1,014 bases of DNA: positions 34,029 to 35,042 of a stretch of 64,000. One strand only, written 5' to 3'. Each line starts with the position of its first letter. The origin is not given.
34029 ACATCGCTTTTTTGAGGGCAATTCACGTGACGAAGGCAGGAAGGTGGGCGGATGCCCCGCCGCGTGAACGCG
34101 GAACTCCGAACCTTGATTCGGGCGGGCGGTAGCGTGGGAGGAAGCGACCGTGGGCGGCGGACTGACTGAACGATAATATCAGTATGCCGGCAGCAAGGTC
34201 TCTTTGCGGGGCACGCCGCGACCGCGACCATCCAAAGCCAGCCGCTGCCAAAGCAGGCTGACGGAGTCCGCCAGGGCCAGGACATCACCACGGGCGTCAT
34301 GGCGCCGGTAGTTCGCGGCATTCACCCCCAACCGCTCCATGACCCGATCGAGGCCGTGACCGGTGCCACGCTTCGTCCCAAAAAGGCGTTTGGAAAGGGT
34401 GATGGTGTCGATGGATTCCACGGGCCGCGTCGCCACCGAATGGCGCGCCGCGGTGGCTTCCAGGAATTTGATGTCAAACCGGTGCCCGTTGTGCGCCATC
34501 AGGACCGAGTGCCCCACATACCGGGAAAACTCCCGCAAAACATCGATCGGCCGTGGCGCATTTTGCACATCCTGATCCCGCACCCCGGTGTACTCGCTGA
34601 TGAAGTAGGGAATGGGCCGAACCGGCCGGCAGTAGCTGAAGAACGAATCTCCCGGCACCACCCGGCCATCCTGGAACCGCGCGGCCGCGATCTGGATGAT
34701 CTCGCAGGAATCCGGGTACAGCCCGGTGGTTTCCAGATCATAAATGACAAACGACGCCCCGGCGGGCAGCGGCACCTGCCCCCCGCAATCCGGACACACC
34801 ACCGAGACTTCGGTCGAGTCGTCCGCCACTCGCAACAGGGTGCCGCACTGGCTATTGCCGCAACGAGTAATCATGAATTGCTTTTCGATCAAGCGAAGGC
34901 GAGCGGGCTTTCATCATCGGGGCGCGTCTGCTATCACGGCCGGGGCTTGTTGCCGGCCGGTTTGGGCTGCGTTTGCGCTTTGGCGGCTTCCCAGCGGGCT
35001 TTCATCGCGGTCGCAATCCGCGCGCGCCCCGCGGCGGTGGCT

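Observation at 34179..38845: SNF2 helicase - SWIM zinc finger (with H1-like tail) - DnaQ exonuclease cassette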

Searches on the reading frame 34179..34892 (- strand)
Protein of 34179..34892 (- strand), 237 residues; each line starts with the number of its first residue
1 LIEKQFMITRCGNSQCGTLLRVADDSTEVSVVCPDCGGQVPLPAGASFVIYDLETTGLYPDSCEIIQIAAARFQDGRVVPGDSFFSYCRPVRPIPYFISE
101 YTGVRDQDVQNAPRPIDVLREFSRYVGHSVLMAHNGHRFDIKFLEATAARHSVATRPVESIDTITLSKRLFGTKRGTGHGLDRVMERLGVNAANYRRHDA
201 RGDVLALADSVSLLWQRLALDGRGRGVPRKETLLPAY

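Call 3: search_protein_families(library=pfam, proteins=[window:34179-34892:-], max_evalue=0.01)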
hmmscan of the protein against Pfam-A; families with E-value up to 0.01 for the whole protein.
window:34179-34892:- (237 aa): 3 families
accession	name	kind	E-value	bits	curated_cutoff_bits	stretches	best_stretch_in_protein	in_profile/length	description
PF00929.31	RNase_T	-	1.8e-28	100.6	24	1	49-208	1-161/164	Exonuclease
PF13482.12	RNase_H_2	-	4.1e-06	27.3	22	1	50-192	2-117/165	RNase_H superfamily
PF03104.25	DNA_pol_B_exo1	-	0.0024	17.7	23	1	51-149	69-180/242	DNA polymerase family B, exonuclease domain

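Call 4: search_protein_families(library=padloc, proteins=[window:34179-34892:-], max_evalue=0.01)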
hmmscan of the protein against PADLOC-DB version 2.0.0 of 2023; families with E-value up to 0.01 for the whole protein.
window:34179-34892:- (237 aa): 3 families
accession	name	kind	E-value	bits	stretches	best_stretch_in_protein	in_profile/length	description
PDLC01247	DEDDh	-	4.4e-31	106.4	1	49-209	1-136/139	"CAS-I,CAS-II,CAS-III,CAS-IV,CAS-V,CAS-VI; associated"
PDLC05028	PDC-S48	-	5.3e-20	69.4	1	43-213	15-178/512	-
PDLC05027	PDC-S48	-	3.6e-16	57.3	1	47-209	5-161/411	-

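Call 5: search_protein_families(library=ncbifam, proteins=[window:34179-34892:-], max_evalue=0.01)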
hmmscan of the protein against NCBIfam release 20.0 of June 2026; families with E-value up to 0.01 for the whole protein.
window:34179-34892:- (237 aa): 27 families (the best 25 are shown)
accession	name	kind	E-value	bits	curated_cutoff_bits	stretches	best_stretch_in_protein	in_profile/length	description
NF005906.0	PRK07883.1-4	equivalog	3.3e-32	111.6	495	1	46-214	6-167/563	DEDD exonuclease domain-containing protein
NF001688.0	PRK00448.1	equivalog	7.6e-32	109.9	873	1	46-215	423-585/1445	PolC-type DNA polymerase III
TIGR01405.1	polC_Gram_pos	equivalog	5.6e-30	103.8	1043.45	1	46-218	189-354/1211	DNA polymerase III subunit alpha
NF005907.0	PRK07883.1-5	equivalog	3.1e-29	101.8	454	1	45-219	27-196/584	DEDD exonuclease domain-containing protein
NF005836.0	PRK07740.1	equivalog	9.2e-29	100.6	261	1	47-218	60-222/244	hypothetical protein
NF005289.0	PRK06807.1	equivalog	3.4e-27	95.5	335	1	47-200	9-154/313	3'-5' exonuclease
TIGR01407.1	dinG_rel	hypoth_equivalog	3.2e-25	88.5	547.7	1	48-215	2-162/889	putative DnaQ family exonuclease/DinG family helicase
NF005905.0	PRK07883.1-3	equivalog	1.1e-24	87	508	1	46-217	24-190/581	DEDD exonuclease domain-containing protein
NF006316.0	PRK08517.1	equivalog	3.5e-24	85.6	247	1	47-207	71-222/270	3'-5' exonuclease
NF005981.0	PRK08074.1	equivalog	6.5e-24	84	789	1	47-210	4-161/931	ATP-dependent DNA helicase DinG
TIGR01406.1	dnaQ_proteo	equivalog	2.3e-21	76.5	222.7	1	49-209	3-163/231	DNA polymerase III subunit epsilon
TIGR00573.1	dnaq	subfamily_domain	1.1e-19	70.8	71.5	1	47-205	8-164/217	exonuclease, DNA polymerase III, epsilon subunit family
NF005904.0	PRK07883.1-2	equivalog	5.4e-19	67.9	969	1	39-175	24-156/584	DEDD exonuclease domain-containing protein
NF004316.1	PRK05711.1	equivalog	2.5e-17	63.3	196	1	49-209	4-164/234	DNA polymerase III subunit epsilon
NF004963.0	PRK06309.1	equivalog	1.1e-16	61.2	245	1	48-216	4-164/232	DNA polymerase III subunit epsilon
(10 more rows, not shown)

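Call 8: find_homologous_proteins(query=window:34179-34892:-, max_evalue=1e-10)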
Query window:34179-34892:- (237 aa): 477 proteins with E <= 1e-10 among 1608 candidates; the best 120 are listed.
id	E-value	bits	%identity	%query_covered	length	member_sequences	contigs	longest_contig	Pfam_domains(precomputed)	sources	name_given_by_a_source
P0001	4.1e-149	513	95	100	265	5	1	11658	PF00929.32,PF13482.13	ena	-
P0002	1.2e-103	364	67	97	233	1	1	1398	PF00929.32,PF13482.13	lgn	-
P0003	5.0e-102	359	69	97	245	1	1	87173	PF00929.32,PF13482.13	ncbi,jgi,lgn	-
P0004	2.0e-101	357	67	97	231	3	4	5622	PF00929.32,PF13719.11,PF13482.13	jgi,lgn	jgi:DNA polymerase III epsilon subunit family exonuclease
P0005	6.1e-100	352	67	97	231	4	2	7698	PF00929.32,PF13482.13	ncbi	-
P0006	1.1e-99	351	66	97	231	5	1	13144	PF00929.32,PF13482.13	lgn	-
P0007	1.2e-99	351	67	97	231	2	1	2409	PF00929.32,PF13719.11,PF13482.13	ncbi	-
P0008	3.6e-99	349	67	97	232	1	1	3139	PF00929.32,PF13482.13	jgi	jgi:DNA polymerase III subunit epsilon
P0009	3.8e-99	349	67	97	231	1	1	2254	PF00929.32,PF13482.13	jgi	jgi:DNA polymerase-3 subunit epsilon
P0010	4.7e-99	349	66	97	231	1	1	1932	PF00929.32,PF13482.13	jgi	jgi:DNA polymerase-3 subunit epsilon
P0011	2.8e-98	346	65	97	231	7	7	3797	PF00929.32,PF13482.13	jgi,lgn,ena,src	jgi:DNA polymerase-3 subunit epsilon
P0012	3.2e-98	346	66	97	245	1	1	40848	PF00929.32,PF13482.13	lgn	-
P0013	1.2e-97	344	65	97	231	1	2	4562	PF00929.32,PF13719.11,PF13482.13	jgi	jgi:DNA polymerase III epsilon subunit family exonuclease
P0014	8.3e-97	342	67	95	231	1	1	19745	PF00929.32,PF13482.13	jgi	jgi:DNA polymerase III subunit epsilon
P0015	1.3e-96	341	64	97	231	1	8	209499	PF00929.32,PF13482.13,PF13717.12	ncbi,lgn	-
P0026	3.5e-94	333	67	97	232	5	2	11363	PF00929.32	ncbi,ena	-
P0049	2.5e-86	307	71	80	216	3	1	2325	PF00929.32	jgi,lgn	jgi:DNA polymerase III epsilon subunit-like protein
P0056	1.5e-85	305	71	81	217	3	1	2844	PF00929.32,PF13482.13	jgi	jgi:DNA polymerase-3 subunit epsilon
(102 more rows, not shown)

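Call 10: find_encoding_contigs(protein=P0001, flank=8000, max_places=2)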
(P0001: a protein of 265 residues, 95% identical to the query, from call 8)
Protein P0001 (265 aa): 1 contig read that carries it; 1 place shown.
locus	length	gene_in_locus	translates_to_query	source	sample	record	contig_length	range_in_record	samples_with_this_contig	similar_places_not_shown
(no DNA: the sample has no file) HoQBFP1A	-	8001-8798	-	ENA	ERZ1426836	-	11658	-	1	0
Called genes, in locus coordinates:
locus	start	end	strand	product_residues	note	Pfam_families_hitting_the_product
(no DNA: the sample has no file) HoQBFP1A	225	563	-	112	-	PF00543:P-II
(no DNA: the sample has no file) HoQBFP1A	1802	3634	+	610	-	PF01145:Band_7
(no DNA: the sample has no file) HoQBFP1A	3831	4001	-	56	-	-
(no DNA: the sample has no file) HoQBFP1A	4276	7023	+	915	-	PF12419:DUF3670, PF00176:SNF2-rel_dom, PF00271:Helicase_C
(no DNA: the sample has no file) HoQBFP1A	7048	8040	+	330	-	-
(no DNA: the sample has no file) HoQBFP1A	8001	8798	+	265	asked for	PF00929:RNase_T, PF13482:RNase_H_2 (faint)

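Call 11: find_encoding_contigs(protein=P0003, flank=8000, max_places=2)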
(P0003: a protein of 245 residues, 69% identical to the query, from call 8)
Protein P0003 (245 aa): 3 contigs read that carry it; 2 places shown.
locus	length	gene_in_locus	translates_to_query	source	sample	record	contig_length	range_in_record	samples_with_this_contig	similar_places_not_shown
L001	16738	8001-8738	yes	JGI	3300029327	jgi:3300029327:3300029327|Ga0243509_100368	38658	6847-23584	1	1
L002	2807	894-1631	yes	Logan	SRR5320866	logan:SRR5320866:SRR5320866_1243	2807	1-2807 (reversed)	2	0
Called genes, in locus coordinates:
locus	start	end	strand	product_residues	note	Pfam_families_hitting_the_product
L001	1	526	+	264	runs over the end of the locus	PF18928:DUF5677 (weak)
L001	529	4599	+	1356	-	PF07669:Eco57I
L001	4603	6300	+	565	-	PF03235:GmrSD_N, PF07510:GmrSD_C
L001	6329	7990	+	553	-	PF03235:GmrSD_N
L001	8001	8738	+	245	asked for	PF00929:RNase_T, PF13482:RNase_H_2 (weak)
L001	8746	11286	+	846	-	PF08665:PglZ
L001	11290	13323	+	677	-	PF20442:BrxL_N, PF13337:BrxL_ATPase, PF16565:MIT_C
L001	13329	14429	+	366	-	PF00145:DNA_methylase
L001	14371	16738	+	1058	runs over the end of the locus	PF00580:UvrD-helicase, PF13245:AAA_19, PF13361:UvrD_C, PF13538:UvrD_C_2 (faint), PF12705:PDDEXK_1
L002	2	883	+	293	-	?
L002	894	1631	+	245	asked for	PF00929:RNase_T, PF13482:RNase_H_2 (weak)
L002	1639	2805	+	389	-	?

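Call 12: find_encoding_contigs(protein=P0015, flank=8000, max_places=2)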
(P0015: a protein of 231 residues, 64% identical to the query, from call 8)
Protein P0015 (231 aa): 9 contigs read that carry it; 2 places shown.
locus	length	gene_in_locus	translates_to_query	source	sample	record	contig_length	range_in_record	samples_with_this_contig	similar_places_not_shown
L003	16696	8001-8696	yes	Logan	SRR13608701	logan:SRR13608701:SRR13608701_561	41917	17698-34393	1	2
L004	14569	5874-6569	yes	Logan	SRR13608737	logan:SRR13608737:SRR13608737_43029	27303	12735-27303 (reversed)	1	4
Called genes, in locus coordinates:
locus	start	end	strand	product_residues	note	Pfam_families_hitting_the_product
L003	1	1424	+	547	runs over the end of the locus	PF00571:CBS (weak), PF24698:DUF7662, PF14088:DUF4268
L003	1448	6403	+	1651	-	PF07669:Eco57I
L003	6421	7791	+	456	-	-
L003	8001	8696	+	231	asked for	PF13717:Zn_ribbon_4 (faint), PF00929:RNase_T, PF13482:RNase_H_2 (weak)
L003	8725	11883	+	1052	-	PF00580:UvrD-helicase, PF13245:AAA_19, PF13604:AAA_30 (faint), PF13361:UvrD_C, PF13538:UvrD_C_2 (faint), PF12705:PDDEXK_1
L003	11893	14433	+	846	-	PF08665:PglZ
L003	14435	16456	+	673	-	PF20442:BrxL_N, PF13337:BrxL_ATPase, PF16565:MIT_C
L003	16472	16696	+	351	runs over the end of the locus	PF00145:DNA_methylase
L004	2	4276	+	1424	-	?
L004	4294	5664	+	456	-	-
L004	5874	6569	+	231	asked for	PF13717:Zn_ribbon_4 (faint), PF00929:RNase_T, PF13482:RNase_H_2 (weak)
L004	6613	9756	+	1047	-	PF00580:UvrD-helicase, PF13245:AAA_19, PF13604:AAA_30 (faint), PF13361:UvrD_C, PF13538:UvrD_C_2 (faint), PF12705:PDDEXK_1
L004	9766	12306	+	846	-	PF08665:PglZ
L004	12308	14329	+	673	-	PF20442:BrxL_N, PF13337:BrxL_ATPase, PF16565:MIT_C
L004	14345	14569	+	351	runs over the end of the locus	PF00145:DNA_methylase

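Call 20: find_related_loci(query=A2, collection=metagenome_contigs, flank=10000)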
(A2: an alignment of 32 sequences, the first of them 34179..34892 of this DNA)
Query A2 (237 aa) in metagenome_contigs; peptide patterns used: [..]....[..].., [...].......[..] (x = any residue, [..] = any of these).
600 stretches matched a pattern (row limit reached: there are more); 183 encode a relative of the query (tblastn E <= 1e-3); the best 80 are kept; 80 distinct loci.
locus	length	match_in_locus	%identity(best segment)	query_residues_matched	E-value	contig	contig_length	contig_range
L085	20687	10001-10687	68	8-236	1e-106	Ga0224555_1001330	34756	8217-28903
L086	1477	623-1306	67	8-235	2e-111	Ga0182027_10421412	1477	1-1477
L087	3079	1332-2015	65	9-236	1e-104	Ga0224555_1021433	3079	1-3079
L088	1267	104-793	66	7-236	8e-110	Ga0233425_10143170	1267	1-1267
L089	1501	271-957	64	7-235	8e-108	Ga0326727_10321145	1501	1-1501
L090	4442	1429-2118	64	7-236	4e-99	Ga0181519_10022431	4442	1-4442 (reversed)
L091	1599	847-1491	68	21-235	1e-104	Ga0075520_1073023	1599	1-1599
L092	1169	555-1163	68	21-223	1e-100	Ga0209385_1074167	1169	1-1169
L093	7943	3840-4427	70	41-236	5e-92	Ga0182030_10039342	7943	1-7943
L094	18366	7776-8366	68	40-236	3e-91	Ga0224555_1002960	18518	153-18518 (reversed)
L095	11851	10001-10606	66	35-236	2e-90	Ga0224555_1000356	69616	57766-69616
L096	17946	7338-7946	65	37-236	6e-87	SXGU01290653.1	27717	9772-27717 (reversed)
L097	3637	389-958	68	47-236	2e-87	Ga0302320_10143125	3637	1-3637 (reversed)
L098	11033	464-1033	68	47-236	6e-87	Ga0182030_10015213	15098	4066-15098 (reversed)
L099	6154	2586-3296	51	5-237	8e-72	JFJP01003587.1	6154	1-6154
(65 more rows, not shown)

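Call 29: search_solved_structures(query=A2, max_evalue=0.00001)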
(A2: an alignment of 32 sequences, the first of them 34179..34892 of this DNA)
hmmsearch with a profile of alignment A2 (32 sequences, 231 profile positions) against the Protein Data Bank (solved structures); distinct sequences matched with E-value up to 0.00001: 14.
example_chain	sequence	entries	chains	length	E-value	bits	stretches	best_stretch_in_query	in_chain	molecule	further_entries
2p1j_A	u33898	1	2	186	3.8e-27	98.5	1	40-210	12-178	DNA polymerase III polC-type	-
9qpc_A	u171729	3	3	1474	2.2e-20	76.4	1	36-191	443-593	DNA polymerase III PolC-type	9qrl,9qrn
8zef_A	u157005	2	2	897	9.9e-16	61.2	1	40-193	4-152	3'-5' exonuclease DinG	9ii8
5fku_D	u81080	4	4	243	4.2e-14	55.8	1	40-220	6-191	DNA POLYMERASE III SUBUNIT EPSILON | DNA POLYMERASE III EPSILON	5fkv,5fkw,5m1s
2gui_A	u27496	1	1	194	6.9e-14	55.1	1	40-208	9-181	DNA polymerase III epsilon subunit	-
1j53_A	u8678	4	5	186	7.9e-14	55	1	40-208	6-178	DNA polymerase III, epsilon chain | DNA polymerase III epsilon subunit | DNA POLYMERASE III SUBUNIT EPSILON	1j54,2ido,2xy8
9mrc_A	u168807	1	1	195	1.6e-13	53.9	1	37-215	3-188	exodeoxyribonuclease III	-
9mrd_A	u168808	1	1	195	2.3e-13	53.4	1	37-215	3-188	exodeoxyribonuclease III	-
8h18_A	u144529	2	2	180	1.3e-11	47.8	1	40-146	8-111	DnaQ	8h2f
9l85_A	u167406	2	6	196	4.6e-09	39.4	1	34-203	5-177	exodeoxyribonuclease III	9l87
8fy9_A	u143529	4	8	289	2.1e-08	37.2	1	30-162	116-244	Cas2-DEDDh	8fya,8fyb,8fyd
8fyc_K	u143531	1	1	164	3.9e-08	36.3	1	41-162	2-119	DEDDh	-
9l8b_A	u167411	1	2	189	4.4e-08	36.1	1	41-168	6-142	exodeoxyribonuclease III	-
9l8a_A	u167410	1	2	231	4.6e-07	32.8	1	37-204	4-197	exodeoxyribonuclease III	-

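Call 48: search_protein_families(library=padloc, alignment_id=A5, max_evalue=1e-10)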
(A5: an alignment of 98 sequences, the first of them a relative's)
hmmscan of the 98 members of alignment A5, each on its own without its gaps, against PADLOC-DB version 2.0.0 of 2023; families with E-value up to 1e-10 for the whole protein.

A. member 1, L085:10648-13896:+ (1083 aa): 37 families (the best 25 are shown)
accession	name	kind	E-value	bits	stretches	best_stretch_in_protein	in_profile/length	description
PDLC00132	GajB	-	1.3e-53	180.6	2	233-472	167-383/625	UrvD helicase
PDLC03802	RTasHel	-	1.1e-52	177.8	1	40-469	8-341/675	DRT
PDLC00114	GajB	-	1.4e-47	160.6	2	234-493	169-404/635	UrvD helicase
PDLC00117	GajB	-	9.8e-46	154.4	2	231-490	169-400/604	UrvD helicase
PDLC00107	GajB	-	2.2e-37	127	2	272-420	207-341/587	UrvD helicase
PDLC00127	GajB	-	8.2e-37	125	2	36-131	7-92/594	UrvD helicase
PDLC00103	GajB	-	2.7e-36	123.7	1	267-488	198-397/612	UrvD helicase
PDLC00130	GajB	-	4.2e-34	115.8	1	232-374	156-297/589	UrvD helicase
PDLC00123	GajB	-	4.5e-30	102.8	1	267-373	163-265/540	UrvD helicase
PDLC00122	GajB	-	5.4e-29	99.4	1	273-369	155-250/502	UrvD helicase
PDLC00112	GajB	-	3.3e-28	96.7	1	232-365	160-293/581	UrvD helicase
PDLC00110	GajB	-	2e-27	94.1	1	268-477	258-458/725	UrvD helicase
PDLC00129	GajB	-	2.7e-27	93.6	1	38-366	12-308/594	UrvD helicase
PDLC00119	GajB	-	5.4e-26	89.6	1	273-371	211-304/565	UrvD helicase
PDLC00134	GajB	-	6.1e-26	89.5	1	267-421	199-343/431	UrvD helicase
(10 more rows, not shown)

B. families by the number of members that match (of 98 scanned): 116 families (the first 25 are shown)
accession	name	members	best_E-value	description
PDLC03802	RTasHel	3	2.2e-67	DRT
PDLC00117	GajB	3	4.6e-61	UrvD helicase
PDLC00114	GajB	3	6.6e-61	UrvD helicase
PDLC00132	GajB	3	1.8e-57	UrvD helicase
PDLC00127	GajB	3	3e-46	UrvD helicase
PDLC00103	GajB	3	1.6e-44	UrvD helicase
PDLC00123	GajB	3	5.5e-43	UrvD helicase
PDLC00110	GajB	3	7.1e-42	UrvD helicase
PDLC00130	GajB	3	4.8e-41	UrvD helicase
PDLC00129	GajB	3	5e-41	UrvD helicase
PDLC00107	GajB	3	6.1e-40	UrvD helicase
PDLC00112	GajB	3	6.3e-35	UrvD helicase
PDLC00136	GajB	3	2e-32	UrvD helicase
PDLC00122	GajB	3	5e-32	UrvD helicase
PDLC00119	GajB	3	9.8e-31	UrvD helicase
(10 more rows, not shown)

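Call 49: search_protein_families(library=pfam, alignment_id=A5, max_evalue=0.00001)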
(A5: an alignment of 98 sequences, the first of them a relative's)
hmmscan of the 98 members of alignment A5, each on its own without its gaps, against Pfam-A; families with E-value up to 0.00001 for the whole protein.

A. member 1, L085:10648-13896:+ (1083 aa): 6 families
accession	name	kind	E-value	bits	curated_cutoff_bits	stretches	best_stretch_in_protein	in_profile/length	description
PF00580.27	UvrD-helicase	-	5e-53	181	23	1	38-338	1-270/271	UvrD/REP helicase N-terminal domain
PF13361.12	UvrD_C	-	1.4e-32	113.9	25.6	2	664-753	280-348/350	UvrD-like helicase C-terminal domain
PF12705.13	PDDEXK_1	-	1.7e-27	97.4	22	1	801-1059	2-246/247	PD-(D/E)XK nuclease superfamily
PF13245.12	AAA_19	-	3.5e-23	82.7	25.1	1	42-324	1-134/134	AAA domain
PF13538.12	UvrD_C_2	-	8.9e-10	38.7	27.4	0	672-700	2-30/52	UvrD-like helicase C-terminal domain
PF13604.12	AAA_30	-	6.2e-08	33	27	0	38-99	2-63/191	AAA domain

B. families by the number of members that match (of 98 scanned): 93 families (the first 25 are shown)
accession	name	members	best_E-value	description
PF00183.23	HSP90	4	1.1e-114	Hsp90 protein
PF13245.12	AAA_19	4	2.2e-45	AAA domain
PF13538.12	UvrD_C_2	4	1.3e-18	UvrD-like helicase C-terminal domain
PF13589.12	HATPase_c_3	4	3.9e-08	Histidine kinase-, DNA gyrase B-, and HSP90-like ATPase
PF00291.31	PALP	3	7.6e-67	Pyridoxal-phosphate dependent enzyme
PF00580.27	UvrD-helicase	3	1.4e-61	UvrD/REP helicase N-terminal domain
PF13604.12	AAA_30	3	1.2e-39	AAA domain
PF13361.12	UvrD_C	3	2.7e-37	UvrD-like helicase C-terminal domain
PF07724.20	AAA_2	3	1.6e-32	AAA domain (Cdc48 subfamily)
PF12705.13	PDDEXK_1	3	1.7e-27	PD-(D/E)XK nuclease superfamily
PF06689.19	zf-C4_ClpX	3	8.4e-19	ClpX C4-type zinc finger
PF00004.35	AAA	3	1.7e-15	ATPase family associated with various cellular activities (AAA)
PF10431.15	ClpB_D2-small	3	3.4e-10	C-terminal, D2-small domain, of ClpB protein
PF01078.27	Mg_chelatase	3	2.3e-06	Magnesium chelatase, subunit ChlI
PF07728.20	AAA_5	3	5.6e-06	AAA domain (dynein-related subfamily)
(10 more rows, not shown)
